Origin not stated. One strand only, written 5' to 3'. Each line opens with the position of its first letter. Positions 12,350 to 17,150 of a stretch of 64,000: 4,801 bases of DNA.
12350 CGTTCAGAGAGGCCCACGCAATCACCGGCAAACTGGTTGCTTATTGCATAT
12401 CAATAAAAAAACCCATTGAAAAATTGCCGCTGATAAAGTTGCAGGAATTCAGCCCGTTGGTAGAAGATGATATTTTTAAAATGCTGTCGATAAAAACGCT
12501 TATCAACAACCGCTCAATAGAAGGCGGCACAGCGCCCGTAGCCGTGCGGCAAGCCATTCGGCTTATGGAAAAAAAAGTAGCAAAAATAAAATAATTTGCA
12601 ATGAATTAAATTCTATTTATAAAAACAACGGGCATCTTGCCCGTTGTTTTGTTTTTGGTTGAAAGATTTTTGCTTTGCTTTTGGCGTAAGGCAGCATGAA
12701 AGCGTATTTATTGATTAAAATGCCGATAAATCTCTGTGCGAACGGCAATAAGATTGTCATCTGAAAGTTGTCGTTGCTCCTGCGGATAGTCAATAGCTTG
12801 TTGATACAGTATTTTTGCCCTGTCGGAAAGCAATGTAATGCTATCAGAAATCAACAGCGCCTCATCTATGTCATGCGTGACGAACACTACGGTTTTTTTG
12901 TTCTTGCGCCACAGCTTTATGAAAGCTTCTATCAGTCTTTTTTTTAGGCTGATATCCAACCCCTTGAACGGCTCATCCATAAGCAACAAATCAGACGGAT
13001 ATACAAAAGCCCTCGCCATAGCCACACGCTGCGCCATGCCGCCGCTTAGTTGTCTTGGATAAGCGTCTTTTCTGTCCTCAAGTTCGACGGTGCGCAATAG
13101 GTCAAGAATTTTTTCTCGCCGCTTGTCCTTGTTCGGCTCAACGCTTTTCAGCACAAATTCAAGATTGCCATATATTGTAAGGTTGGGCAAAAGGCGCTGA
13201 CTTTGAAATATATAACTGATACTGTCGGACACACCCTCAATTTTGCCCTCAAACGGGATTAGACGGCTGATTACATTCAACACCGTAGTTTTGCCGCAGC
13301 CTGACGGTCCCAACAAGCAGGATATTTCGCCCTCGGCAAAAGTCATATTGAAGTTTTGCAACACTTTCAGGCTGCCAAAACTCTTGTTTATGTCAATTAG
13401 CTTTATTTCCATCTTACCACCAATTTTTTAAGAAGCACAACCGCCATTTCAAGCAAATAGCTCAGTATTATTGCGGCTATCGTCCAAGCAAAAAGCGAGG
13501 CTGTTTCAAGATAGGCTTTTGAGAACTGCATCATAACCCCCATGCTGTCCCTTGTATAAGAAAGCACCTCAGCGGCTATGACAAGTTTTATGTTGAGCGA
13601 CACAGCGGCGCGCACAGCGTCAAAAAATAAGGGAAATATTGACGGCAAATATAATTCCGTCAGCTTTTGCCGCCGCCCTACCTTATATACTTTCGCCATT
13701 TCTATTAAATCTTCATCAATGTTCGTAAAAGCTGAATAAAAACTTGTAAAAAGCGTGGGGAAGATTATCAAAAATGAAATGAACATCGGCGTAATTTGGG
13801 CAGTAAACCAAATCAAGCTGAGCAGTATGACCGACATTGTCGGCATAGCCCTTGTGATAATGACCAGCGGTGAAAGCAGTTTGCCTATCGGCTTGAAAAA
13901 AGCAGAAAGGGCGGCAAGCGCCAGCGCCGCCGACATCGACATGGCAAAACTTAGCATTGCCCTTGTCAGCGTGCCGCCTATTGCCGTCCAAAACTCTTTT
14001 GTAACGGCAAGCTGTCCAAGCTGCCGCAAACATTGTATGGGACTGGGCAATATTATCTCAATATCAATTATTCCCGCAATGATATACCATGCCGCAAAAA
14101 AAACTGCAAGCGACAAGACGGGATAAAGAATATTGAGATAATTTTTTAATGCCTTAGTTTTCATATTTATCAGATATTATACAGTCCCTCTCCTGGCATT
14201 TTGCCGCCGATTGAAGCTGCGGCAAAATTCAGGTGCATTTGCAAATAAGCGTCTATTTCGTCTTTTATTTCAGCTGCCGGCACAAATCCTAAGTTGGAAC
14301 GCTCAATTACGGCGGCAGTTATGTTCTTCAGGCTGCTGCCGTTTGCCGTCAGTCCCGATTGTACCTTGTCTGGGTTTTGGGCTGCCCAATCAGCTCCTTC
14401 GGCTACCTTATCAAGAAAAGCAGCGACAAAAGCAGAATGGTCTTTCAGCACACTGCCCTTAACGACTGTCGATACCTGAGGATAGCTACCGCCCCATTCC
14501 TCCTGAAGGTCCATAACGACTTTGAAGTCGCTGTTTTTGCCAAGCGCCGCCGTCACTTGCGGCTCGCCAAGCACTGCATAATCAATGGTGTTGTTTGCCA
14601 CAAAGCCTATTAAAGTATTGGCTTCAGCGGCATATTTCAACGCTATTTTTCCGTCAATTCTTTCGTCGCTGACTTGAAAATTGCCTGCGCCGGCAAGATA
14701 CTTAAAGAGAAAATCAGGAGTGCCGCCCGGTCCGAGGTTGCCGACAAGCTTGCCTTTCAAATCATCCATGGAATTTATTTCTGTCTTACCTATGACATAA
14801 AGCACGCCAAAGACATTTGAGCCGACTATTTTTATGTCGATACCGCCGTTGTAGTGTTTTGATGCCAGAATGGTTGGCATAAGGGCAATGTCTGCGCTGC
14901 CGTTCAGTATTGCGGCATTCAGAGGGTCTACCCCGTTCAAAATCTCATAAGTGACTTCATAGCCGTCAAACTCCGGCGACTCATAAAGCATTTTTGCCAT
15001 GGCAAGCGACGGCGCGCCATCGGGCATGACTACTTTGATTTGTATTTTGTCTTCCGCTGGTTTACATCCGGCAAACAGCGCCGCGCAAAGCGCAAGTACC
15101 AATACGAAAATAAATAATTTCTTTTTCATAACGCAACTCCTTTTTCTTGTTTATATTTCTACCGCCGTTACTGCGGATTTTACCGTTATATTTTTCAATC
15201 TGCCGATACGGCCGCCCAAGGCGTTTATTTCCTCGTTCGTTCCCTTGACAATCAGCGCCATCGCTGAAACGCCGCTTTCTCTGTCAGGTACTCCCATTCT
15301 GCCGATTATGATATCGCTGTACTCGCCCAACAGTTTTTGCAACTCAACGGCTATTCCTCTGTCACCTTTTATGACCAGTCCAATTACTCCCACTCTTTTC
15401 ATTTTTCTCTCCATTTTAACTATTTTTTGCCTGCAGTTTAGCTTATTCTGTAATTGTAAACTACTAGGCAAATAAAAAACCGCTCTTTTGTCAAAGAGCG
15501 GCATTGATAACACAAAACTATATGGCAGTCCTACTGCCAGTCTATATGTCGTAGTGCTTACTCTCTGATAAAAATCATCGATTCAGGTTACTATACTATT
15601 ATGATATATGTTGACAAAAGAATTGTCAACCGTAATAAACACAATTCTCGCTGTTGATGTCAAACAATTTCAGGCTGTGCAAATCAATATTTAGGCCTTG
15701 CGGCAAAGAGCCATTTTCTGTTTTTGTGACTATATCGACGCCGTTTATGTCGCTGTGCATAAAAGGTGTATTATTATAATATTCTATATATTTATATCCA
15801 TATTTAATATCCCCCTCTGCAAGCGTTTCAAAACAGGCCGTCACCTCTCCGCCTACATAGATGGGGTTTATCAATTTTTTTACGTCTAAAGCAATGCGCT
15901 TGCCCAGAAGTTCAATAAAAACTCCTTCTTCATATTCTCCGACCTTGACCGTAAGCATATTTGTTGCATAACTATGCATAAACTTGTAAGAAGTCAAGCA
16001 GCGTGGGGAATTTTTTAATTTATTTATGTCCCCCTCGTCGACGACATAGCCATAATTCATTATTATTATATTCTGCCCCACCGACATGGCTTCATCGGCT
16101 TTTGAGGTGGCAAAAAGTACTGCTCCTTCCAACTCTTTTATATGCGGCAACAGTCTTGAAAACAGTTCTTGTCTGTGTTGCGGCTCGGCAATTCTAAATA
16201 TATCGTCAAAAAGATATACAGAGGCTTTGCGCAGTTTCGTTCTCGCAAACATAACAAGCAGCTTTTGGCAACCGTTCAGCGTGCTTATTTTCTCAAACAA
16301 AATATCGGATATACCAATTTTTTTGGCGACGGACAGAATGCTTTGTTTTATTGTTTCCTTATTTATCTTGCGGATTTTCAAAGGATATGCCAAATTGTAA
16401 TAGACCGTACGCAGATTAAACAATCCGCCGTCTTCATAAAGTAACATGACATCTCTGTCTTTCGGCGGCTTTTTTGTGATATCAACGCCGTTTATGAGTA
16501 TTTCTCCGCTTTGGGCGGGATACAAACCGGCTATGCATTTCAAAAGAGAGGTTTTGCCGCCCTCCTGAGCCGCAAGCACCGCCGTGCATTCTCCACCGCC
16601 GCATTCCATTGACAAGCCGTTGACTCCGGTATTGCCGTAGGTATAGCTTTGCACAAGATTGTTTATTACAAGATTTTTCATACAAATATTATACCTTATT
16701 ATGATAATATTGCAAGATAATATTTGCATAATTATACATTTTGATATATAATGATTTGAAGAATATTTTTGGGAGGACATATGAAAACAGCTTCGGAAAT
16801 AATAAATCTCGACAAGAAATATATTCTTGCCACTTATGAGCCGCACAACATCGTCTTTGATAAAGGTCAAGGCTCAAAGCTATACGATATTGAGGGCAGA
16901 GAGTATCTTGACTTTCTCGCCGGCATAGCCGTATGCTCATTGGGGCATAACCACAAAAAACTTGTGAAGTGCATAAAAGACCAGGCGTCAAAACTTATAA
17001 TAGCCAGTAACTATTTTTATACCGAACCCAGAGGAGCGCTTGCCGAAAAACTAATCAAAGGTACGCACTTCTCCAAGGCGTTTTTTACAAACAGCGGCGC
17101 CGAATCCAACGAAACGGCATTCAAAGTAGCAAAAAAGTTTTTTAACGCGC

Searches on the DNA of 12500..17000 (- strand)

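Call 4: search_rna_families(source=window, start=12500, end=17000, threshold=evalue, max_evalue=10, show_alignments=3)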
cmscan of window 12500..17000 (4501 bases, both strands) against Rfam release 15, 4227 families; matches with E-value up to 10: 10.
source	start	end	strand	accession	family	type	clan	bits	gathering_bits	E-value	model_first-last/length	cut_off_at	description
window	12590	12656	+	RF02064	STnc370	Gene; sRNA;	-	35.9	54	0.022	1-71/71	no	Enterobacterial sRNA STnc370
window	12575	12651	-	RF02420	Bp1_162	Gene; sRNA;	-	27.9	50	0.085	1-100/100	no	Burkholderia sRNA Bp1_Cand612_SIPHT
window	12621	12671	+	RF02420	Bp1_162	Gene; sRNA;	-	25.9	50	0.26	1-100/100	no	Burkholderia sRNA Bp1_Cand612_SIPHT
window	12572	12708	+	RF01470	rli38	Gene; sRNA;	-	23.6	49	4.8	1-150/150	no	Listeria sRNA rli38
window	12569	12658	+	RF00558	L20_leader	Cis-reg; leader;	-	21.8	58.7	0.55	1-127/127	no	Ribosomal protein L20 leader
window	13589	13669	+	RF02986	FuFi-1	Gene; sRNA;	-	19.7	59.6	0.35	1-175/175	no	FuFi-1 RNA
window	13737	13763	+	RF01098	RF_site9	Cis-reg; frameshift_element;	-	19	70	6.4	1-50/50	no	Gag/pro ribosomal frameshift site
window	15440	15545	+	RF00565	SCARNA3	Gene; snRNA; snoRNA; scaRNA;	CL00018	18.6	47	3.3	1-141/141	no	Small Cajal body specific RNA 3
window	16296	16385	-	RF00370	sroD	Gene; sRNA;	-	18.1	50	4.7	1-86/86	no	sroD RNA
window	13841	13860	+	RF02448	SpR20_sRNA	Gene; sRNA;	-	16.1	45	7.2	1-45/45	no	Streptococcus sRNA SpR20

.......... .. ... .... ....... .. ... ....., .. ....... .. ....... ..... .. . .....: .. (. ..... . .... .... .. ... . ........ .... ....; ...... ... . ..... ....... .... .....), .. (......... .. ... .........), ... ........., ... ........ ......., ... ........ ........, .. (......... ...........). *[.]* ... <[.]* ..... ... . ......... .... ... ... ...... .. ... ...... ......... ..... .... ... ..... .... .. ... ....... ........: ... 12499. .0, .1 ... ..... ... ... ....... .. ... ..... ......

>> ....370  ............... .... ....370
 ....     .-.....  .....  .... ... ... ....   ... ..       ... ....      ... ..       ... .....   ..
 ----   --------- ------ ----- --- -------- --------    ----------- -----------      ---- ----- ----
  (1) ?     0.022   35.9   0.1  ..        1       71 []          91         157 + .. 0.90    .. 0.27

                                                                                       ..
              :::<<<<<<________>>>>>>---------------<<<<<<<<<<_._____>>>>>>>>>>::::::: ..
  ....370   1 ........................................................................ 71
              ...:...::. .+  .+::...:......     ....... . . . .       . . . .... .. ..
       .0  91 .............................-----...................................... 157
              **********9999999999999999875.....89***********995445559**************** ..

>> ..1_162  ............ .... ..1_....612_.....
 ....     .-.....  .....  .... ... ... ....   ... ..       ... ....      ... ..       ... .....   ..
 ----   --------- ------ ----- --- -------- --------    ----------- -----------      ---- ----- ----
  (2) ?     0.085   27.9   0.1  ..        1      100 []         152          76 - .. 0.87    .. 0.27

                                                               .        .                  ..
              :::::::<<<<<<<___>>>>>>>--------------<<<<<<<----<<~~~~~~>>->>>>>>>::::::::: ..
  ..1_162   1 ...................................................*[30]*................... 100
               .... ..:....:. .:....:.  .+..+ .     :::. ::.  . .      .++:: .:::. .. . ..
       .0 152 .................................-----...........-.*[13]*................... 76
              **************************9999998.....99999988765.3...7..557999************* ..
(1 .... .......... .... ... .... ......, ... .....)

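Call 24: build_rna_model(alignment_id=A3, structure=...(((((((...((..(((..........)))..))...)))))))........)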
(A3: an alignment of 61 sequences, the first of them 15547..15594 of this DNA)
Model R1 built from alignment A3 (61 sequences, 55 columns); structure: as given.
model positions 48; base pairs 12; branch points 0; effective number of sequences 61; information 0.904 bits per position. Calibrated on 0.2 Mb of random sequence (short: E-values are rough).
structure used (alignment columns):
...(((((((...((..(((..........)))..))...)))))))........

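Call 25: search_with_rna_model(model_id=R1, source=window, max_evalue=10, filters=off, show_alignments=2)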
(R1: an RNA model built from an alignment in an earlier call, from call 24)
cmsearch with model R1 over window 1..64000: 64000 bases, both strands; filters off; matches with E-value up to 10: 5.
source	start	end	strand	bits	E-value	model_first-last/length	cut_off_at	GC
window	15546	15594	-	38.8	5.8e-07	1-48/48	no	0.35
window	51938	51985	-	16.2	0.44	1-48/48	no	0.38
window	51189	51220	+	12.7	3.7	1-48/48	no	0.28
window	2740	2774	+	11.6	6.9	1-48/48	no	0.26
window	43315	43347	-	11.1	9.7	1-48/48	no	0.18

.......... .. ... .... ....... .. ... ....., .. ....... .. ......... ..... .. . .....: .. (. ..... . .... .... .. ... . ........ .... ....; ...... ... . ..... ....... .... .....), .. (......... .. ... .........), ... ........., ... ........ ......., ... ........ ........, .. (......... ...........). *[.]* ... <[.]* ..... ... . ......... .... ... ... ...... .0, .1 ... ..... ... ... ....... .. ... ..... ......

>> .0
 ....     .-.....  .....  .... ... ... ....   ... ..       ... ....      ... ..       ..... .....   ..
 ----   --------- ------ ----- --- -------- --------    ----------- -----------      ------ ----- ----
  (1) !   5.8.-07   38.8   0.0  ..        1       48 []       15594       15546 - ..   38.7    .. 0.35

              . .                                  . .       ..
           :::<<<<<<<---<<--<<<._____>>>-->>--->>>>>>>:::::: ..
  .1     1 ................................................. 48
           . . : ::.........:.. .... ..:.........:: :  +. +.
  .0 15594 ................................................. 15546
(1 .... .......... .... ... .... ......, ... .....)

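Call 26: search_with_rna_model(model_id=R1, sources=[L001, L002, L003, L004, L005, L006, L007, L008, L009, L010, L011, L012, L013, L014, L015, L016, L017, L018, L019, L020, L021, L022, L023, L024, L025, L026, L027, L028, L029, L030, L031, L032, L033, L034, L035, L036, L037, L038, L039, L040, L041, L042, L043, L044, L045, L046, L047, L048, L049, L050, L051, L052, L053, L054, L055, L056, L057, L058, L059, L060, L061, L062, L063, L064, L065, L066, L067, L068, L069, L070, L071, L072, L073, L074, L075, L076, L077, L078, L079, L080], max_evalue=1)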
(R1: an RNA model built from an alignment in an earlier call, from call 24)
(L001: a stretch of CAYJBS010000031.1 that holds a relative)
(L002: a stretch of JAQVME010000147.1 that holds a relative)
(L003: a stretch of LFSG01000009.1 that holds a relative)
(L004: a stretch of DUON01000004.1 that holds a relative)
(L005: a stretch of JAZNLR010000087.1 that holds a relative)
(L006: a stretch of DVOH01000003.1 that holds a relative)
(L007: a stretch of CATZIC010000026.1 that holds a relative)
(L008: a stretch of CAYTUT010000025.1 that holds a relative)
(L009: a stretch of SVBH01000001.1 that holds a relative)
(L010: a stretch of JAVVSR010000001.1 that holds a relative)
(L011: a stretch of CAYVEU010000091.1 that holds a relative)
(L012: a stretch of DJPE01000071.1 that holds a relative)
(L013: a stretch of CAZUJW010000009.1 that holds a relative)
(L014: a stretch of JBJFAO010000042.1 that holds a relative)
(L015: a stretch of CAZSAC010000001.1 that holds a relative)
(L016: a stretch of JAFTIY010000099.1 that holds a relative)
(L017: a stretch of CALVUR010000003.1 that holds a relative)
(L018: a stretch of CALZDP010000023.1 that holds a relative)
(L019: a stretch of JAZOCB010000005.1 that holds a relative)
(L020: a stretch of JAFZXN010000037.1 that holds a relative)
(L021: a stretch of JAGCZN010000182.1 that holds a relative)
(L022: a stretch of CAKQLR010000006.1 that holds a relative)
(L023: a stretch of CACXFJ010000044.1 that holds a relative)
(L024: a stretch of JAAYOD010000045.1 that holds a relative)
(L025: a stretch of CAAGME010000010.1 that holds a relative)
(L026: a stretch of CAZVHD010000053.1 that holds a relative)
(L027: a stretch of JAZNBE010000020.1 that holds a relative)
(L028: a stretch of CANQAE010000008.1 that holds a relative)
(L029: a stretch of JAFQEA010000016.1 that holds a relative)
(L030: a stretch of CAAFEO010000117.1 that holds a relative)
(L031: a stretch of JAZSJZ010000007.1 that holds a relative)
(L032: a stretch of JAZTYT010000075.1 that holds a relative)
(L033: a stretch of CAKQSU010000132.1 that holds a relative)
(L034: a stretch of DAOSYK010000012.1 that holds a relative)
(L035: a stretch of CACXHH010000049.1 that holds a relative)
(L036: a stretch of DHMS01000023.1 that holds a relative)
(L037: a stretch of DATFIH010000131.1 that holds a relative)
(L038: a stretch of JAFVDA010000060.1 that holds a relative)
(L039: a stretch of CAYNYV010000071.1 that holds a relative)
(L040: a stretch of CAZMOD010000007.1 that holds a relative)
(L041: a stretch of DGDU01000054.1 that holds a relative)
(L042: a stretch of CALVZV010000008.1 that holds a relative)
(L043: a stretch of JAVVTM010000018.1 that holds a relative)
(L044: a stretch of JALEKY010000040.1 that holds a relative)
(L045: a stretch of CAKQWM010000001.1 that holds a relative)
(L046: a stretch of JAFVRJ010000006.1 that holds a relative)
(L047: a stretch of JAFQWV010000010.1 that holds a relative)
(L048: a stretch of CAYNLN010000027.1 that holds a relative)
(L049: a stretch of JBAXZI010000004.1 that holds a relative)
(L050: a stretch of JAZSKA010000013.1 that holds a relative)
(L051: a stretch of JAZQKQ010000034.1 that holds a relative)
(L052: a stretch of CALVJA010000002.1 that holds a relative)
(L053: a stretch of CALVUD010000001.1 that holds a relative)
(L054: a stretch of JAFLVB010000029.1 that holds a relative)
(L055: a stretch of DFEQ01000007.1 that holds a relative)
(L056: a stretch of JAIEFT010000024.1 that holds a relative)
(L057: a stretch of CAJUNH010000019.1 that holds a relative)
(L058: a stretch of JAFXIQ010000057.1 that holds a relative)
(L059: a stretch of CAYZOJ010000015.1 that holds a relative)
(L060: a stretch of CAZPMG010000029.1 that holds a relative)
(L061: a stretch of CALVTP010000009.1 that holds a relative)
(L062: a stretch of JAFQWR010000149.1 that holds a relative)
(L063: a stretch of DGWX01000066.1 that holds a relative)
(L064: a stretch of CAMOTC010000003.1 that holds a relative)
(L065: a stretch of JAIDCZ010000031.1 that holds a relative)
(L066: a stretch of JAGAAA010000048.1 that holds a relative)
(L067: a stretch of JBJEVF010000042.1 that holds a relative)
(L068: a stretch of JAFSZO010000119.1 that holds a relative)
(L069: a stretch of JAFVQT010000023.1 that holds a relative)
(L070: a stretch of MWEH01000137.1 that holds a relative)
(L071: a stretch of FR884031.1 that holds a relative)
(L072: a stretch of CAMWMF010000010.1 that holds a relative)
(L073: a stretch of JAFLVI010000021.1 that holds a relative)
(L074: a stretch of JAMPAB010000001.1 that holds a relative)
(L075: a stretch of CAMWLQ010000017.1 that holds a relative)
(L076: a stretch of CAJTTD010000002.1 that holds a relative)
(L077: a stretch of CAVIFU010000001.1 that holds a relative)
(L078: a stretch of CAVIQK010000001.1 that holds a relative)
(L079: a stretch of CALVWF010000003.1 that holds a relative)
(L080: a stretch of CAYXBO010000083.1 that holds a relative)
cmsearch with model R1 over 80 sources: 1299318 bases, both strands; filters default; matches with E-value up to 1: 60.
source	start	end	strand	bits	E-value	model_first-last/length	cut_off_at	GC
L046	9623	9670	+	58.4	9.2e-11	1-48/48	no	0.35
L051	9586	9632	+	56.3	3.3e-10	1-48/48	no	0.21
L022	9508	9554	+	55.4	5.5e-10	1-48/48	no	0.28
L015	9609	9655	+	55.4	5.7e-10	1-48/48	no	0.3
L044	4386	4433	+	53.7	1.6e-09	1-48/48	no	0.27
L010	9489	9536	+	53.3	2e-09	1-48/48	no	0.23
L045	9405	9452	+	53.3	2e-09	1-48/48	no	0.25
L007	8234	8282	+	52.8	2.7e-09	1-48/48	no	0.29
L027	1376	1422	+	52.7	2.8e-09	1-48/48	no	0.28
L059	9631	9678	+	52.3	3.6e-09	1-48/48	no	0.38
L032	874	921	+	52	4.3e-09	1-48/48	no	0.25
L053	9635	9682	+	51.2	7e-09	1-48/48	no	0.48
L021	467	513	+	51.1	7.5e-09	1-48/48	no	0.28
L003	2521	2569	+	51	7.6e-09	1-48/48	no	0.31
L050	9500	9547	+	50.4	1.1e-08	1-48/48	no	0.25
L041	9540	9589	+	50.4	1.1e-08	1-48/48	no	0.34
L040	9478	9526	+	50.1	1.3e-08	1-48/48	no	0.29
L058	9530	9577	+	50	1.4e-08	1-48/48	no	0.44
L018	9357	9405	+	50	1.4e-08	1-48/48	no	0.31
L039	799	849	+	49.9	1.5e-08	1-48/48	no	0.35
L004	9593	9641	+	49.8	1.6e-08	1-48/48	no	0.33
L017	9361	9409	+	49.8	1.6e-08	1-48/48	no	0.29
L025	9518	9565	+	49.4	2.1e-08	1-48/48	no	0.38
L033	1253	1300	+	49.4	2.1e-08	1-48/48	no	0.38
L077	9616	9663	+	49.2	2.3e-08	1-48/48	no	0.42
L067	9614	9660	+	49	2.6e-08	1-48/48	no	0.3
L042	9638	9685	+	48.9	2.8e-08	1-48/48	no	0.46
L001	9538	9584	+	48.5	3.6e-08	1-48/48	no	0.36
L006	9563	9610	+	48.4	3.7e-08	1-48/48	no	0.4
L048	8320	8370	+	47.4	6.6e-08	1-48/48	no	0.33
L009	9615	9661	+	47.1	8.1e-08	1-48/48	no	0.3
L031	9519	9565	+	47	8.8e-08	1-48/48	no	0.32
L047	9499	9546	+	46.6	1.1e-07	1-48/48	no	0.23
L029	9420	9467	+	46.5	1.2e-07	1-48/48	no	0.33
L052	9618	9665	+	46.5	1.2e-07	1-48/48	no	0.52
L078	8085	8132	+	46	1.6e-07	1-48/48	no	0.44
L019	9530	9577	+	46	1.6e-07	1-48/48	no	0.35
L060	3349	3398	+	45.9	1.7e-07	1-48/48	no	0.32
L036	7607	7654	+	44.7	3.3e-07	1-48/48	no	0.42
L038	9039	9087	+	43.9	5.4e-07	1-48/48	no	0.39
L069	9587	9633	+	43.9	5.4e-07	1-48/48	no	0.36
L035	1370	1417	+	42.6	1.2e-06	1-48/48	no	0.38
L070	9632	9677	+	42.3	1.4e-06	1-48/48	no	0.33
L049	9517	9564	+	41.7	2.1e-06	1-48/48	no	0.35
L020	9425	9471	+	41.6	2.1e-06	1-48/48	no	0.36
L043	4823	4869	+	41.4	2.5e-06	1-48/48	no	0.32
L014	1704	1750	+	41.2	2.7e-06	1-48/48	no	0.43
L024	9564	9611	+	40.8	3.5e-06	1-48/48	no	0.38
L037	861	908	+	40.6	3.9e-06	1-48/48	no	0.33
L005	9498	9546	+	38.8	1.2e-05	1-48/48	no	0.41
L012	9603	9649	+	38.5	1.4e-05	1-48/48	no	0.45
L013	9598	9644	+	38.5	1.4e-05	1-48/48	no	0.45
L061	9601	9647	+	38.5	1.4e-05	1-48/48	no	0.47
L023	2323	2369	+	37.8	2.2e-05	1-48/48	no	0.45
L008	6840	6887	+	37.7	2.3e-05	1-48/48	no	0.5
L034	9524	9571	+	36.2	5.6e-05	1-48/48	no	0.4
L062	3455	3502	+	35.6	8.1e-05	1-48/48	no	0.4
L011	1925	1972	+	33.4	0.0003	1-48/48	no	0.42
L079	9602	9647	+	28.7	0.0052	1-48/48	no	0.37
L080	3033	3085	+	22.6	0.2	1-48/48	no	0.58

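Call 27: search_rna_families(sources=[L071, L073, L056, L076, L016, L030, L057, L063, L055, L054], threshold=gathering)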
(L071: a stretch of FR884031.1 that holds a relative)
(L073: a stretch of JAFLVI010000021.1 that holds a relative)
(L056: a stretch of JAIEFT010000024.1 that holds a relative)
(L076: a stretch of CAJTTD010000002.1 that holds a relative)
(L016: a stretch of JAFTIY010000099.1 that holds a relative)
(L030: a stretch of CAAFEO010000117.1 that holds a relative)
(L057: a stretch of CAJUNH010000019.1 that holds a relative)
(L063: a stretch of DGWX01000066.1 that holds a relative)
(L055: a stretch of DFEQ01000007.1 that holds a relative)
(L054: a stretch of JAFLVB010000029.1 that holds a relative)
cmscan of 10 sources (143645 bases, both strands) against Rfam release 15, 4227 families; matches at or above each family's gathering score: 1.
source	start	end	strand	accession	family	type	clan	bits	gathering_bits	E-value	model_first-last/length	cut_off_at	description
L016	5599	5672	+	RF00005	tRNA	Gene; tRNA;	CL00001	61.5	29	1.5e-10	1-71/71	no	tRNA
